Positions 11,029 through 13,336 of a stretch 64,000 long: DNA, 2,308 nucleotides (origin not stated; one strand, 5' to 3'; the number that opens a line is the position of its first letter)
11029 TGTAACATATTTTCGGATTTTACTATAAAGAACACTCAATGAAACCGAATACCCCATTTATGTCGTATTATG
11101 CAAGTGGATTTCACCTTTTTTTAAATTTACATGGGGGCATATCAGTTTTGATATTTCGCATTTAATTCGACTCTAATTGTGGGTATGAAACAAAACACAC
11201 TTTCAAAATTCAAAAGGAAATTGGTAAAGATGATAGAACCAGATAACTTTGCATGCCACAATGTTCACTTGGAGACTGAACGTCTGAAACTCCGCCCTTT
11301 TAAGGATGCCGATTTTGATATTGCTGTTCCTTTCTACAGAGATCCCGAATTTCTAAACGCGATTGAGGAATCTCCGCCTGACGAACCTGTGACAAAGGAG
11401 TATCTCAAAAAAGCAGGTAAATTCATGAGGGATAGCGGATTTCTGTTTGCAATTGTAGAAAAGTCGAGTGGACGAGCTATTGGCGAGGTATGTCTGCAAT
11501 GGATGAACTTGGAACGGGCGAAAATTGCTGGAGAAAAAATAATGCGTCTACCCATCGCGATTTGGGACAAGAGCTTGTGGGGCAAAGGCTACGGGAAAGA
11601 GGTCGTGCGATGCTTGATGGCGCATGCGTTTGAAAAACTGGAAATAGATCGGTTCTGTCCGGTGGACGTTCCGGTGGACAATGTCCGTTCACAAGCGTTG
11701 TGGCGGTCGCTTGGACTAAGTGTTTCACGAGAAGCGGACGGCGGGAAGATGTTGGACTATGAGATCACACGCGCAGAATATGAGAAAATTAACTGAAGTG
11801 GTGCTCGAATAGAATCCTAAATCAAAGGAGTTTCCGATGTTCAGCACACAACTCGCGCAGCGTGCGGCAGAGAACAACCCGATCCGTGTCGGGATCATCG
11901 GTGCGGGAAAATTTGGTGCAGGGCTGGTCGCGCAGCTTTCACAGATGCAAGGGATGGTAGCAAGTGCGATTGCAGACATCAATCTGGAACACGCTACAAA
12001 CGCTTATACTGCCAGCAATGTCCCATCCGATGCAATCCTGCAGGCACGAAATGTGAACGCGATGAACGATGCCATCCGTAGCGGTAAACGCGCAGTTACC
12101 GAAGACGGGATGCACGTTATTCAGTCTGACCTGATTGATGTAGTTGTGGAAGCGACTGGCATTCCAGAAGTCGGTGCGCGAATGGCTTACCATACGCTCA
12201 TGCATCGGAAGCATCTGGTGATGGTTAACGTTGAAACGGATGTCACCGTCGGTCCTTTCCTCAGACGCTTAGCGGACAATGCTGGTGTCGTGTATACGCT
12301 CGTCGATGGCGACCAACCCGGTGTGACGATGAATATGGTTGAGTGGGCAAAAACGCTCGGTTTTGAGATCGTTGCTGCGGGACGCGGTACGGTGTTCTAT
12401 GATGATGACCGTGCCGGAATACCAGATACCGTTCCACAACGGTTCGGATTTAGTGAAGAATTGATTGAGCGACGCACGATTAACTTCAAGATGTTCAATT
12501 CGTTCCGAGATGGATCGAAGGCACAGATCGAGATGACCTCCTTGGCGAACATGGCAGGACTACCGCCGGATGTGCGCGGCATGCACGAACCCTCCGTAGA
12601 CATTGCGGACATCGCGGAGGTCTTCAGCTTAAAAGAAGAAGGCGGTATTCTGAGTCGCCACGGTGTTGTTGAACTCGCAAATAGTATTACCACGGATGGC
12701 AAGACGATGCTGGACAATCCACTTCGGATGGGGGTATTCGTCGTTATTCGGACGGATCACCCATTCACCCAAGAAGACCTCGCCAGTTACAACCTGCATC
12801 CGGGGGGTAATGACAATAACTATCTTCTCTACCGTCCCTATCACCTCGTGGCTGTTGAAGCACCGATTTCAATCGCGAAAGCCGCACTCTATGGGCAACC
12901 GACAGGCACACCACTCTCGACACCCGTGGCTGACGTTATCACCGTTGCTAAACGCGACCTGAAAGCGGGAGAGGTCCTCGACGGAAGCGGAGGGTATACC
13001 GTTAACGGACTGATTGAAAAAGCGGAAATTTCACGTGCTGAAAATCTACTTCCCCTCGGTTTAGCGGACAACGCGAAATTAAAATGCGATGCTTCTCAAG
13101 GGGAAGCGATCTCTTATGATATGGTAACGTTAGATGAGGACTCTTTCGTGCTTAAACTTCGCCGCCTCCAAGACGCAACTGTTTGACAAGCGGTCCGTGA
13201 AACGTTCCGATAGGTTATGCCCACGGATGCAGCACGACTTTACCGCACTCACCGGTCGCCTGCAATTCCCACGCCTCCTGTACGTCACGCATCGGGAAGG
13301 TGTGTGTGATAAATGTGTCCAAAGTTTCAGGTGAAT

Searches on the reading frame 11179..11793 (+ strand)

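Call 60: search_protein_families(library=pfam, proteins=[window:11179-11793:+], max_evalue=0.001)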
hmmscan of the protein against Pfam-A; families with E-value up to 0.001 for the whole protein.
window:11179-11793:+ (205 aa): 2 families
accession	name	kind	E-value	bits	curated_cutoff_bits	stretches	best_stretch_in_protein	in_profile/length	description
PF13302.13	Acetyltransf_3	-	4.5e-20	73.2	25.4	1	35-180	1-137/138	Acetyltransferase (GNAT) domain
PF00583.31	Acetyltransf_1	-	6.5e-07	30.1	20.7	1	75-179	27-115/116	Acetyltransferase (GNAT) family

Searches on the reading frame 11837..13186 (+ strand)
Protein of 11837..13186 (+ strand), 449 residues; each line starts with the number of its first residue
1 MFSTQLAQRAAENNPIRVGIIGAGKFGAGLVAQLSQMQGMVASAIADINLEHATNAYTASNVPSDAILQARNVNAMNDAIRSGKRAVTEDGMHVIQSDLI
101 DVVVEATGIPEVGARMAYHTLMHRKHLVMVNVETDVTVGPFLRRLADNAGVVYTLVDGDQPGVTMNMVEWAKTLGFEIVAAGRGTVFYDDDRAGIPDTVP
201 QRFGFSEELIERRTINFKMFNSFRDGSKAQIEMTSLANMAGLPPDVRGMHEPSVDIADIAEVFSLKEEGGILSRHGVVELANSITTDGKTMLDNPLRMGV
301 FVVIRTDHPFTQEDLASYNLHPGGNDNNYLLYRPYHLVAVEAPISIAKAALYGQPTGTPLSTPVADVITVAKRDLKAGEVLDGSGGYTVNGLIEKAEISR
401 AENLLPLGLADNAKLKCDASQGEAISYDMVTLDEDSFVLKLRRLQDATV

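Call 91: find_encoding_contigs(protein=window:11837-13186:+, flank=3000, max_places=6)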
Protein window:11837-13186:+ (449 aa): 2 contigs read that carry it; 1 place shown.
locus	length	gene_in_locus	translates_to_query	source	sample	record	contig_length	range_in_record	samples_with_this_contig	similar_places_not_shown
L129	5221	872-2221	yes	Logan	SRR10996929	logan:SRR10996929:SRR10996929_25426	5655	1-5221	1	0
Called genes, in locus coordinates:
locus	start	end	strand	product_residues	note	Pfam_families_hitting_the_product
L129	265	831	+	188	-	PF13302:Acetyltransf_3, PF00583:Acetyltransf_1 (weak)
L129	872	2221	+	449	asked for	PF08666:SAF (faint), PF21135:DRL_cat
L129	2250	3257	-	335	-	PF08240:ADH_N, PF00107:ADH_zinc_N, PF13602:ADH_zinc_N_2 (weak)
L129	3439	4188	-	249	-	PF03575:Peptidase_S51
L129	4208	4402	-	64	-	-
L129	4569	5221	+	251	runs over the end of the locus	PF05721:PhyH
